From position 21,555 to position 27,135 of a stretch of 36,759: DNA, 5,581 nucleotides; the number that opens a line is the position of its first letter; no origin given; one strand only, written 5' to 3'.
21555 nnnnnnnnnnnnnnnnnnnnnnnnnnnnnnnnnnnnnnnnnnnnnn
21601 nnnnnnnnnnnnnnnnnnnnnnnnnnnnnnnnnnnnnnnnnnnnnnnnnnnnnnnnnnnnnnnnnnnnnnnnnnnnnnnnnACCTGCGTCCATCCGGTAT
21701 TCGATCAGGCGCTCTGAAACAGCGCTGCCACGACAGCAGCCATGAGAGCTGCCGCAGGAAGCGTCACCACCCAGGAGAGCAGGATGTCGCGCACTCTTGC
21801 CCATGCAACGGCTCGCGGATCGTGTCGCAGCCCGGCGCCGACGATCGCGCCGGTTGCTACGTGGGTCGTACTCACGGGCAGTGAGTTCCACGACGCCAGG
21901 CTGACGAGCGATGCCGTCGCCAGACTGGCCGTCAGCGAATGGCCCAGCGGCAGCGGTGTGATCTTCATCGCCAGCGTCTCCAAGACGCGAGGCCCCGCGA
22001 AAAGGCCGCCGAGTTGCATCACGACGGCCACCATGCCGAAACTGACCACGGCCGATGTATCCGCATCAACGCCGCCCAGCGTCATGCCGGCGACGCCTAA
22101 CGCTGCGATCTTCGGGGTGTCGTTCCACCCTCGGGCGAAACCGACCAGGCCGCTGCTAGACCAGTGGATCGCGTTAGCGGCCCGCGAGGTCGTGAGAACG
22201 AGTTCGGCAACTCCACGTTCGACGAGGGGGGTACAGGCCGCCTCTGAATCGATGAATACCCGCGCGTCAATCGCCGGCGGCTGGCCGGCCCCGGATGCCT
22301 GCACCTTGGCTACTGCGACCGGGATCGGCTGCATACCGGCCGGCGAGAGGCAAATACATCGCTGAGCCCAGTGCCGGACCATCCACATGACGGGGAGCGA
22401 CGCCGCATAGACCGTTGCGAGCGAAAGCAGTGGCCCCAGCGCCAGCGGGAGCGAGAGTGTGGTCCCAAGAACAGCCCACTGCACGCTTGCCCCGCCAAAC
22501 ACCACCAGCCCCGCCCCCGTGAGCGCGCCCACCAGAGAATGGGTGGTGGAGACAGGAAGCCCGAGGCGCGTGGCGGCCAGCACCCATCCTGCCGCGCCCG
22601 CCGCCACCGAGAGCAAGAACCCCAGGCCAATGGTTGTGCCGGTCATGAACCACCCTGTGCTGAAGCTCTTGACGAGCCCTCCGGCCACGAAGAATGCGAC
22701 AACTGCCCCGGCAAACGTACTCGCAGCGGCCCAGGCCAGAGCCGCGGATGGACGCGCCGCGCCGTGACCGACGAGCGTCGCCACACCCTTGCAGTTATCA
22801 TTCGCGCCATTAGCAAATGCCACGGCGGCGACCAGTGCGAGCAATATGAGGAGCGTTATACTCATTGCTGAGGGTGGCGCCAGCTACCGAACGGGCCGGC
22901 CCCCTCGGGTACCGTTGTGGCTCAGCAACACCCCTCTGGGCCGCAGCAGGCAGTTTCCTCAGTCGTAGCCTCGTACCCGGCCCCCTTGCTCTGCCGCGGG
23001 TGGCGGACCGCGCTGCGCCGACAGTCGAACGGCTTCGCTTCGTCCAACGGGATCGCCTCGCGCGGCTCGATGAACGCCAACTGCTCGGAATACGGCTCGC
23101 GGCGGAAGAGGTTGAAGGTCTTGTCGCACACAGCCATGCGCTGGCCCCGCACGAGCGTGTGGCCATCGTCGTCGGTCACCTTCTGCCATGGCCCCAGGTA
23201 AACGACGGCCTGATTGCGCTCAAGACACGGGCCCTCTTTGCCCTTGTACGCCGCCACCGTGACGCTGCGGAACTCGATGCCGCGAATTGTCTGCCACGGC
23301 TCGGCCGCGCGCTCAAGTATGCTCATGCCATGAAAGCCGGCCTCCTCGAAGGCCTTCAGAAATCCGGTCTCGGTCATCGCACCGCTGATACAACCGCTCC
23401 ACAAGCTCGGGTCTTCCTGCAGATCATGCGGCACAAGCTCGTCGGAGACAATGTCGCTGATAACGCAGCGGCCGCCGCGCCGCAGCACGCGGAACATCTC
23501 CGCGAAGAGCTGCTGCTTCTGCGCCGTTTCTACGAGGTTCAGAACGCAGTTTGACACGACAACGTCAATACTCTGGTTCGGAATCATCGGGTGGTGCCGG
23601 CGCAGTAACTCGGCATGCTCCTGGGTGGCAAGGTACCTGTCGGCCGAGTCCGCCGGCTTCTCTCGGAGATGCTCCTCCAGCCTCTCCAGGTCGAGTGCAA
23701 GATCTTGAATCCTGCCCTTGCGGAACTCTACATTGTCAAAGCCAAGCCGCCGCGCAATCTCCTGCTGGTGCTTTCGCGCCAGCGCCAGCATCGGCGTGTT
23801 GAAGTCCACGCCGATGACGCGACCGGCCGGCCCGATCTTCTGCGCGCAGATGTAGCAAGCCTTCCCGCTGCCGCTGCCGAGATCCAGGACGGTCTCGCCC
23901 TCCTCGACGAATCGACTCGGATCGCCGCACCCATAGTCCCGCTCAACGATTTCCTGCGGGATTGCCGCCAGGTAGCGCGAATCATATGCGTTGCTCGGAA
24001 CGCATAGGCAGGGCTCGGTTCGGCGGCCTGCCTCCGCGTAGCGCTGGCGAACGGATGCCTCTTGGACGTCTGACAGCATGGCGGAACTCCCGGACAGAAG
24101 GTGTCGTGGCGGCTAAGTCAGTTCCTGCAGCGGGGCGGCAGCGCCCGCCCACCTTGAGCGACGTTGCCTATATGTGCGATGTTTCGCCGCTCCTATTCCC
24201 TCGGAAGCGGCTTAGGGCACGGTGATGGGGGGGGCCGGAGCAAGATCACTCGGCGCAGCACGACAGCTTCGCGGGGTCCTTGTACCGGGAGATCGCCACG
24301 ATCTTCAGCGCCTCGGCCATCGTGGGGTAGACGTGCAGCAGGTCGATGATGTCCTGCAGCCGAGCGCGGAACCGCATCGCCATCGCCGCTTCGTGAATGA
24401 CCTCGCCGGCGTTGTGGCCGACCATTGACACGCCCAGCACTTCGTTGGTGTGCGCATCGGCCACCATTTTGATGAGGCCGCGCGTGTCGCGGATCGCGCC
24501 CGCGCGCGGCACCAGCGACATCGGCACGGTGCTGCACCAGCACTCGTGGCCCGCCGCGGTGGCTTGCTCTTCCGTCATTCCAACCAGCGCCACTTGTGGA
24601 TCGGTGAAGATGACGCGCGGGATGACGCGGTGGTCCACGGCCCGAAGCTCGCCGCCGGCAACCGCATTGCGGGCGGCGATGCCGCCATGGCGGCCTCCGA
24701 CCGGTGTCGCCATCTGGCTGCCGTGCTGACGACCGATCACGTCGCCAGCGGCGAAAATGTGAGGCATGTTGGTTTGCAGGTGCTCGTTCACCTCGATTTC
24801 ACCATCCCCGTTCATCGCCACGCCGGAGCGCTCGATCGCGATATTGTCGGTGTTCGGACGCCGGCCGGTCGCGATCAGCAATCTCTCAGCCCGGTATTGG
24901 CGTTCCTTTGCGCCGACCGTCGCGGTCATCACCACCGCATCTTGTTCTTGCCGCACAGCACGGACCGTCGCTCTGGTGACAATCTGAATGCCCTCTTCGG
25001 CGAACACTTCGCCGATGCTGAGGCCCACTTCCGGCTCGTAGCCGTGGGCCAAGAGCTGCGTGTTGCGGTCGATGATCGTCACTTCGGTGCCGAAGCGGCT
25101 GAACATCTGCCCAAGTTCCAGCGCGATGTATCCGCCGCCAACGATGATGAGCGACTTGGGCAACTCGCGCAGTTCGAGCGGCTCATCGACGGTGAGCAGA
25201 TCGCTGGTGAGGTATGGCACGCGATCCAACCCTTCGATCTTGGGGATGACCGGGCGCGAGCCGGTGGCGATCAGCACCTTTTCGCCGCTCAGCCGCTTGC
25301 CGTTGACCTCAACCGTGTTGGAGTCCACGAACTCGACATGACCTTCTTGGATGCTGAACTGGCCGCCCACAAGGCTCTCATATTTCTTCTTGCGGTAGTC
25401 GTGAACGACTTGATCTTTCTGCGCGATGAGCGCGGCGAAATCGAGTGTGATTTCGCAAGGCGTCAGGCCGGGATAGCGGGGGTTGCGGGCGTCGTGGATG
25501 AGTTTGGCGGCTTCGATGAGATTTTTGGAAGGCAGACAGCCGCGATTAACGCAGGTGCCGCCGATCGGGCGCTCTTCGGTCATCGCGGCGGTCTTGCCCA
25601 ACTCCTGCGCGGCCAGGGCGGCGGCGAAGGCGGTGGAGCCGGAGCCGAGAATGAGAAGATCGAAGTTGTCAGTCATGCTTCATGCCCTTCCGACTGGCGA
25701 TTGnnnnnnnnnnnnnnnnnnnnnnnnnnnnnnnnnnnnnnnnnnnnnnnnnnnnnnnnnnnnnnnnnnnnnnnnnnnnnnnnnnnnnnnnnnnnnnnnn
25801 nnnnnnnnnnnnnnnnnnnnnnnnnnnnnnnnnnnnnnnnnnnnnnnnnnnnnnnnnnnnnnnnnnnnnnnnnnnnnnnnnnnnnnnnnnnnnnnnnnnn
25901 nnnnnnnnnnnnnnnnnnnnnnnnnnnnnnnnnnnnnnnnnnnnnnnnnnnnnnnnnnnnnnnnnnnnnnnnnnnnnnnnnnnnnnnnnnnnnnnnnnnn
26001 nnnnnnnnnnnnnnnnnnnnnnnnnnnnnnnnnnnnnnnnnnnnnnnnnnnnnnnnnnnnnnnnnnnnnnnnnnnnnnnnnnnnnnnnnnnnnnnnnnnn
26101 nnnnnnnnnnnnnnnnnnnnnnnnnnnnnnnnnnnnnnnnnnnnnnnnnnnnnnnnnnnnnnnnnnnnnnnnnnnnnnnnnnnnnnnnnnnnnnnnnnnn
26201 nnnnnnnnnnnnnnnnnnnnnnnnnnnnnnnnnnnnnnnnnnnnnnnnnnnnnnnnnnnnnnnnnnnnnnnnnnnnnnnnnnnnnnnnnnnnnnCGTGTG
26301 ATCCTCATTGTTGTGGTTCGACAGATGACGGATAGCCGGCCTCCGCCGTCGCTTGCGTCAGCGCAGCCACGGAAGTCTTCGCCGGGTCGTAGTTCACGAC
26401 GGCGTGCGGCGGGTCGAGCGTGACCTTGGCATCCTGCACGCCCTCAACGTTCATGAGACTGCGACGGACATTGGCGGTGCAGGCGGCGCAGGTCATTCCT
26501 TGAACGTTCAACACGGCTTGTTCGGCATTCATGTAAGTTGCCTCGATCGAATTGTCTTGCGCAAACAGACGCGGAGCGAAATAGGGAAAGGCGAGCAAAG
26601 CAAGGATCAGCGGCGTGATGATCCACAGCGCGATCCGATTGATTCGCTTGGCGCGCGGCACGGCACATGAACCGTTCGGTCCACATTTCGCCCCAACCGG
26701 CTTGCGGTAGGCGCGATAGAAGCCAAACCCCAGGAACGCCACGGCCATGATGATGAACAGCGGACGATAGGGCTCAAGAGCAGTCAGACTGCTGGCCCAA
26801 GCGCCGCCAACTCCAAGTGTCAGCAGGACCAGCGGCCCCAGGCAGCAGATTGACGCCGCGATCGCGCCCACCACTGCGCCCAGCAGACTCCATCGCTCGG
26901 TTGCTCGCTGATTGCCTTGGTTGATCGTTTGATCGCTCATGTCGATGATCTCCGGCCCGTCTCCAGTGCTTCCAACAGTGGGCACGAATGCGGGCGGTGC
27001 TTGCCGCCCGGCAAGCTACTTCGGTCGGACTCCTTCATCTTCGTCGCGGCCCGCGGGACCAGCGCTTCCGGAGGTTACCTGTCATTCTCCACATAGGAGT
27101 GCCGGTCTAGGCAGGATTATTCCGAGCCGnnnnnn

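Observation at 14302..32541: Recurrent bipartite motif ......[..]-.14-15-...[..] upstream of at least seven transcription units: a candidate ECF regulon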

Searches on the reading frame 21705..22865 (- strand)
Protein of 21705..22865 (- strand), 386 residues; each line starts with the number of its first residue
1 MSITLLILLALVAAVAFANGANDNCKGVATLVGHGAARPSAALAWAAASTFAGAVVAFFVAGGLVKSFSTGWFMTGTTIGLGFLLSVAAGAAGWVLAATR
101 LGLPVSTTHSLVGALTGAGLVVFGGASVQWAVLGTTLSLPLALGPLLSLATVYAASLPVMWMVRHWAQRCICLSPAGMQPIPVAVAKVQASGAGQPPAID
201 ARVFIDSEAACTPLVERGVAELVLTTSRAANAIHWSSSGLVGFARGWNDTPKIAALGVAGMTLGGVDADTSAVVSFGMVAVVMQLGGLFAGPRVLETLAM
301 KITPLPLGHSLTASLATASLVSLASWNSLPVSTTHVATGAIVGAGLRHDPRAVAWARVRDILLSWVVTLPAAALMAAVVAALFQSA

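Call 5: search_protein_families(library=pfam, proteins=[window:21705-22865:-], max_evalue=0.01)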
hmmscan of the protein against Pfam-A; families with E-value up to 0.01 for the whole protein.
window:21705-22865:- (386 aa): 2 families
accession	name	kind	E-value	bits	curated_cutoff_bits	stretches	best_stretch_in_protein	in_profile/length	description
PF01384.25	PHO4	-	2.3e-54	185.1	33.7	1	19-376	1-350/350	Phosphate transporter family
PF09339.16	HTH_IclR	-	0.0022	18.2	22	1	97-122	24-49/52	IclR helix-turn-helix domain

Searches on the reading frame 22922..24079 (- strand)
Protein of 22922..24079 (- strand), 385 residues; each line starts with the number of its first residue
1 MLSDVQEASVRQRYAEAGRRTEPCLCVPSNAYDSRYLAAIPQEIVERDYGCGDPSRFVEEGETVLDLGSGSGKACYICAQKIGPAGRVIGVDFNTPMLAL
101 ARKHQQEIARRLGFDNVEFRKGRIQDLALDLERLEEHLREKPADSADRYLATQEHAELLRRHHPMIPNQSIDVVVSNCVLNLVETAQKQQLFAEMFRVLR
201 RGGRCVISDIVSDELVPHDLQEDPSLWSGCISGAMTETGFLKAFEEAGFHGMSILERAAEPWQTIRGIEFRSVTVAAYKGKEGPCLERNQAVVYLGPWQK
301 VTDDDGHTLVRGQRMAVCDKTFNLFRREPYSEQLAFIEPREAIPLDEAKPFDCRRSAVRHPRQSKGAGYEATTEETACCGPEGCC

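Call 5: search_protein_families(library=pfam, proteins=[window:22922-24079:-], max_evalue=0.01)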
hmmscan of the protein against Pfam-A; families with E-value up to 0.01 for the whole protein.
window:22922-24079:- (385 aa): 12 families
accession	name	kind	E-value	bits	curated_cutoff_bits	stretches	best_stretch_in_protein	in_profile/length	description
PF13847.12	Methyltransf_31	-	2.1e-28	99.3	27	1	60-247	3-144/145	Methyltransferase domain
PF13649.12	Methyltransf_25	-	5.6e-17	62.6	27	2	64-130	1-61/97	Methyltransferase domain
PF08241.18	Methyltransf_11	-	1.1e-15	58.4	21.2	2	166-207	56-95/95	Methyltransferase domain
PF08242.18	Methyltransf_12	-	5.5e-11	43.5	30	1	65-205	1-98/98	Methyltransferase domain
PF01209.24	Ubie_methyltran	-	5.3e-09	36.2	20.1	1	58-127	45-110/233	ubiE/COQ5 methyltransferase family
PF13489.12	Methyltransf_23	-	1.7e-07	31.6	27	1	59-249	21-159/164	Methyltransferase domain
PF01728.25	FtsJ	-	2.5e-06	28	24.1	1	56-206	17-136/181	FtsJ-like methyltransferase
PF01135.25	PCMT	-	2.4e-05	24.7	20.3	1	58-121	71-130/210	Protein-L-isoaspartate(D-aspartate) O-methyltransferase (PCMT)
PF06325.19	PrmA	-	0.00021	21.3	22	0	56-102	157-201/296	Ribosomal protein L11 methyltransferase (PrmA)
PF24675.1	NpmA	-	0.00088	19.1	60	1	61-134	24-96/214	16S rRNA (adenine(1408)-N(1))-methyltransferase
PF20922.3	Anamorsin_N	-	0.0013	18.9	27.1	1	167-214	48-94/163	Anamorsin, N-terminal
PF02353.26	CMAS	-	0.002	17.9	27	0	58-107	60-107/273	Mycolic acid cyclopropane synthetase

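Call 20: search_protein_families(library=ncbifam, proteins=[window:22922-24079:-], max_evalue=0.001)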
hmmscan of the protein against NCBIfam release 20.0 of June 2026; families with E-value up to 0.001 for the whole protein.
window:22922-24079:- (385 aa): 29 families (the best 25 are shown)
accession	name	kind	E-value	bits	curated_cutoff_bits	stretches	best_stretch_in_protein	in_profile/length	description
NF040538.1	methyl_ArsM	equivalog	1.5e-104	350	500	1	28-341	29-343/356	arsinothricin biosynthesis methyltransferase ArsM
NF008823.0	PRK11873.1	subfamily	2.5e-57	194.5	263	2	166-259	142-233/272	arsenite methyltransferase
NF038099.1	AsSugarArsM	exception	2e-34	119.2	400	2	166-327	130-300/321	arsenosugar biosynthesis arsenite methyltransferase ArsM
NF041537.1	ArsM_AhpD_UU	exception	1.1e-33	116.5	510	2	166-274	141-248/345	arsenite methyltransferase/AhpD domain selenoprotein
NF047649.1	MTase_UXPK_star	exception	5.5e-30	104.3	460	2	166-254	142-228/283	methyltransferase/UXPK-star double selenoprotein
NF041536.1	ArsM_DUF2284_UU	exception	2.8e-28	98.5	575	2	167-256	142-229/459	arsenite methyltransferase/DUF2284 domain selenoprotein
NF040539.1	AST_met_ArsM_2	exception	2.1e-19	70.4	240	1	169-256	127-212/262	putative arsinothricin biosynthesis methyltransferase ArsM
NF045667.1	MTase_DVU1556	equivalog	3.2e-19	69.2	155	1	160-252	74-163/213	DVU_1556 family methyltransferase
NF043040.1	corrin_prot_MT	hypoth_equivalog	2.6e-13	49.9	180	2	56-109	37-87/216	corrinoid protein-associated methyltransferase CpaM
NF001244.0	PRK00216.1-5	equivalog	1.5e-12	47.3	216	1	59-130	47-115/236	bifunctional demethylmenaquinone methyltransferase/2-methoxy-6-polyprenyl-1,4-benzoquinol methylase UbiE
NF052510.1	methyltran_MpqE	exception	1.3e-10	41.1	335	1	59-106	45-92/234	methyl-plastoquinone biosynthesis methyltransferase MpqE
TIGR01934.1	MenG_MenH_UbiE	subfamily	4.2e-10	39.3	158.35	1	59-129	38-102/223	ubiquinone/menaquinone biosynthesis methyltransferase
TIGR02072.1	BioC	equivalog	6.6e-10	39.2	184.95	1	62-129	36-93/244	malonyl-ACP O-methyltransferase BioC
NF001240.0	PRK00216.1-1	equivalog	1.1e-08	34.4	378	1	58-107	61-110/251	bifunctional demethylmenaquinone methyltransferase/2-methoxy-6-polyprenyl-1,4-benzoquinol methylase UbiE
TIGR02752.1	MenG_heptapren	equivalog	5e-08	32.7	419.85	1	58-129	43-110/231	demethylmenaquinone methyltransferase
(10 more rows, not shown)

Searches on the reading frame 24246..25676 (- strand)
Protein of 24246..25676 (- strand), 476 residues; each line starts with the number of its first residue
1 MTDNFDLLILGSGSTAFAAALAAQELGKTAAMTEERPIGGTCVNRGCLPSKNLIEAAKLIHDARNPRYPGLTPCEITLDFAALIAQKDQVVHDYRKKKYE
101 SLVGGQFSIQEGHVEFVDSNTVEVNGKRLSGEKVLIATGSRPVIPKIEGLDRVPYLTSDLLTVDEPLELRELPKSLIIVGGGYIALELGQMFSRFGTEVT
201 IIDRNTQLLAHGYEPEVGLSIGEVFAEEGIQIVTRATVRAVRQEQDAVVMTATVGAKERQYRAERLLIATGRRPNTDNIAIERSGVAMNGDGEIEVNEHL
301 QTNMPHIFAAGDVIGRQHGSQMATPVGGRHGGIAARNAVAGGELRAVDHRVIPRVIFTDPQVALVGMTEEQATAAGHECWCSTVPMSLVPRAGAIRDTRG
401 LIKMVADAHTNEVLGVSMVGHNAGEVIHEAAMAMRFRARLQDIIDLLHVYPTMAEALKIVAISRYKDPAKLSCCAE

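Call 6: search_protein_families(library=pfam, proteins=[window:24246-25676:-], max_evalue=0.01)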
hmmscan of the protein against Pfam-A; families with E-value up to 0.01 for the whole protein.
window:24246-25676:- (476 aa): 10 families
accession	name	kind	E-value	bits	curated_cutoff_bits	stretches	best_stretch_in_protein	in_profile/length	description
PF07992.20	Pyr_redox_2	-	1.2e-64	219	26.1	1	5-321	1-281/291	Pyridine nucleotide-disulphide oxidoreductase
PF02852.28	Pyr_redox_dim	-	4.2e-34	117.5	25.3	1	352-458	1-107/110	Pyridine nucleotide-disulphide oxidoreductase, dimerisation domain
PF00070.33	Pyr_redox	-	3.5e-19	69.5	22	1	176-249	2-78/82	Pyridine nucleotide-disulphide oxidoreductase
PF13738.12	Pyr_redox_3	-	5.2e-12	46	30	1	120-311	114-305/305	Pyridine nucleotide-disulphide oxidoreductase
PF12831.13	FAD_oxidored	-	1.7e-06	28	27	1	6-50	1-46/416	FAD dependent oxidoreductase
PF13434.12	Lys_Orn_oxgnase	-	0.00055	19.6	21.3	0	119-192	136-207/339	L-lysine 6-monooxygenase/L-ornithine 5-monooxygenase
PF13478.12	XdhC_C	-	0.0022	18.9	29.7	0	176-234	1-35/125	XdhC Rossmann domain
PF01262.27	AlaDh_PNT_C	-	0.004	17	23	0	175-256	30-104/214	Alanine dehydrogenase/PNT, C-terminal domain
PF03721.20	UDPG_MGDP_dh_N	-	0.0059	16.6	27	0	177-207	4-34/187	UDP-glucose/GDP-mannose dehydrogenase family, NAD binding domain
PF03486.20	HI0933_like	-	0.008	16.1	50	0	226-271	120-163/244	HI0933-like protein Rossmann domain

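Call 20: search_protein_families(library=ncbifam, proteins=[window:24246-25676:-], max_evalue=0.001)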
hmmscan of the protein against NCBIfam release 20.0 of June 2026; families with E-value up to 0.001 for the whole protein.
window:24246-25676:- (476 aa): 52 families (the best 25 are shown)
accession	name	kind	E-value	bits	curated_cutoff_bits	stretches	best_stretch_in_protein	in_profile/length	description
TIGR02053.1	MerA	equivalog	1.8e-153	511.9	454.45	1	5-476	1-465/465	mercury(II) reductase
NF010311.1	PRK13748.1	subfamily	1.1e-111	374.4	600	1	5-475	98-559/560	mercury(II) reductase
TIGR01350.1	lipoamide_DH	equivalog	1.1e-109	367.2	408.8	1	4-468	1-458/461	dihydrolipoyl dehydrogenase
NF004992.0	PRK06370.1-4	equivalog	4.4e-101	338.6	629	1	1-458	1-449/459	FAD-containing oxidoreductase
NF004991.0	PRK06370.1-3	subfamily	3.9e-92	309.4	620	1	3-461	34-484/509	FAD-containing oxidoreductase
NF004946.0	PRK06292.2-4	subfamily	6.1e-92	308.9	634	1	3-458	2-464/487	dihydrolipoyl dehydrogenase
NF004776.0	PRK06116.1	equivalog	1.2e-91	308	480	1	1-457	1-446/450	glutathione-disulfide reductase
NF004947.0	PRK06292.2-5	equivalog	2.3e-91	307.1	592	1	3-464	2-458/474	dihydrolipoyl dehydrogenase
NF003585.0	PRK05249.1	equivalog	1.2e-84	284.6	465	1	3-463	5-456/464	Si-specific NAD(P)(+) transhydrogenase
NF004990.0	PRK06370.1-1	equivalog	3.2e-83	279.9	842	1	1-458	1-449/459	FAD-containing oxidoreductase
NF004943.0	PRK06292.2-1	equivalog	2.1e-82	277.3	432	1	4-462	3-453/456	dihydrolipoyl dehydrogenase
TIGR01424.1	gluta_reduc_2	equivalog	3.3e-82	276.4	606.05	1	4-457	2-442/446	glutathione-disulfide reductase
NF041853.1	hythiocyan_redase_MerA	equivalog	2.2e-81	273.9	650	1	4-457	3-434/440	hypothiocyanous acid reductase MerA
NF005884.0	PRK07846.1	equivalog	4.2e-80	269.6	501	1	3-445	2-431/454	mycothione reductase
NF004945.0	PRK06292.2-3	equivalog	4.9e-80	269.7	494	1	4-458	3-446/457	dihydrolipoyl dehydrogenase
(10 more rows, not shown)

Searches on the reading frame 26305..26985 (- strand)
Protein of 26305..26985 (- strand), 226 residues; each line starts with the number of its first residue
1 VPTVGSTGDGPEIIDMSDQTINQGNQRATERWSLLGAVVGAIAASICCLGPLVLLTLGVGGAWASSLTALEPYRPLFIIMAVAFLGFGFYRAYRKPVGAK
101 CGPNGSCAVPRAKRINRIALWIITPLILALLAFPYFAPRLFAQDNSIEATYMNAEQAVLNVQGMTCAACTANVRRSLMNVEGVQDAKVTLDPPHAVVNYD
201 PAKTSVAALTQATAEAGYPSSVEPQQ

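Call 6: search_protein_families(library=pfam, proteins=[window:26305-26985:-], max_evalue=0.01)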
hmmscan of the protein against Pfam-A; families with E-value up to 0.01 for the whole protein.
window:26305-26985:- (226 aa): 2 families
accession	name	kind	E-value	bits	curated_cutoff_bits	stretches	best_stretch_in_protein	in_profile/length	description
PF02411.20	MerT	-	1.4e-31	109.4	32.9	1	29-137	6-112/116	MerT mercuric transport protein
PF00403.32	HMA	-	5.1e-13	49.6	24.8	1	158-218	1-61/62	Heavy-metal-associated domain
